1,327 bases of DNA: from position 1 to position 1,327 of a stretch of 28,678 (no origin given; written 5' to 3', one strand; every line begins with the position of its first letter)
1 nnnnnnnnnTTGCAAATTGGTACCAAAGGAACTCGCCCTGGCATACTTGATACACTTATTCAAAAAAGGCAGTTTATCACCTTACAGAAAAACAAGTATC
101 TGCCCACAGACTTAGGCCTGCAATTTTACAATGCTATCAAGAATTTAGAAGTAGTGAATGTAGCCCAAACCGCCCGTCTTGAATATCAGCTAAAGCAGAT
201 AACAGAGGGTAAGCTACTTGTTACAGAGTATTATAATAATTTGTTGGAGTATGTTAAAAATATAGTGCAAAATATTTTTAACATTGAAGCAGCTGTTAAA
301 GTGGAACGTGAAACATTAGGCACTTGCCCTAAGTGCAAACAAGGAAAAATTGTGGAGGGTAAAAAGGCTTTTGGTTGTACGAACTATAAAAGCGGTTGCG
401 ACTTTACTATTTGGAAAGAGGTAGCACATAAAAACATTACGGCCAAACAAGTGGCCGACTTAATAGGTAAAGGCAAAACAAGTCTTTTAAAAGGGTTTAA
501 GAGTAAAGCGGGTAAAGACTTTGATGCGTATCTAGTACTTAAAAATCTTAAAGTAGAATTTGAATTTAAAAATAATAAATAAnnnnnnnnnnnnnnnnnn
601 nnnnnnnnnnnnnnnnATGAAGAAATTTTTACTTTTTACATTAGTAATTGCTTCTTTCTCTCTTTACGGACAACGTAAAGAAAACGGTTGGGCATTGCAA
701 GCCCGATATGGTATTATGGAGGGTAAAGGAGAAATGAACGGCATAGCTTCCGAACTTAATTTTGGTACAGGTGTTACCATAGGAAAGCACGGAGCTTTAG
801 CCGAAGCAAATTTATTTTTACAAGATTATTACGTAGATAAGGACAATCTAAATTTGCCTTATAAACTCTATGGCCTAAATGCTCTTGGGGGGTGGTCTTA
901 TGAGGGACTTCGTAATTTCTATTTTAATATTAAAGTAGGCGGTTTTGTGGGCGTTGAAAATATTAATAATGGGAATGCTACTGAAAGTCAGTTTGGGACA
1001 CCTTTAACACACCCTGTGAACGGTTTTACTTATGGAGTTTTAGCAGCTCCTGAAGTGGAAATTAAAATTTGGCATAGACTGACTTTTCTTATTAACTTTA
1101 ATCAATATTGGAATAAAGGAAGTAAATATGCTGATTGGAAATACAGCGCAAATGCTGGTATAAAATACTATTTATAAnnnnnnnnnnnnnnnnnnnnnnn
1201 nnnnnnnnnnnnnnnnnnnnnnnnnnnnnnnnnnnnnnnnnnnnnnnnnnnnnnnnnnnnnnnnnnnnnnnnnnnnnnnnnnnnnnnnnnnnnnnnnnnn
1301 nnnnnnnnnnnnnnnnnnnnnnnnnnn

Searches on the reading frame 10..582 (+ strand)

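Call 55: search_protein_families(library=pfam, proteins=[window:10-582:+], max_evalue=0.001)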
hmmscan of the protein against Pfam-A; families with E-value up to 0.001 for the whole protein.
window:10-582:+ (190 aa): 2 families
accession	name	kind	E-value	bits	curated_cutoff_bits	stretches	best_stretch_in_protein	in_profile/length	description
PF13342.12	Toprim_Crpt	-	3.9e-23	81.6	32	1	129-186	1-59/60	C-terminal repeat of topoisomerase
PF01131.25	Topoisom_bac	-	1.5e-11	44.4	35.1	1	2-71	337-406/411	DNA topoisomerase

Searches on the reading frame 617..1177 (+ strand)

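Call 55: search_protein_families(library=pfam, proteins=[window:617-1177:+], max_evalue=0.001)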
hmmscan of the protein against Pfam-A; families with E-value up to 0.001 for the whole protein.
window:617-1177:+ (186 aa): 1 family
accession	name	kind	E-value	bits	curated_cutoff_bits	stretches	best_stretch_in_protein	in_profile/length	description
PF10626.15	TraO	-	4e-06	27.2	25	1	98-186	82-168/168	Conjugative transposon protein TraO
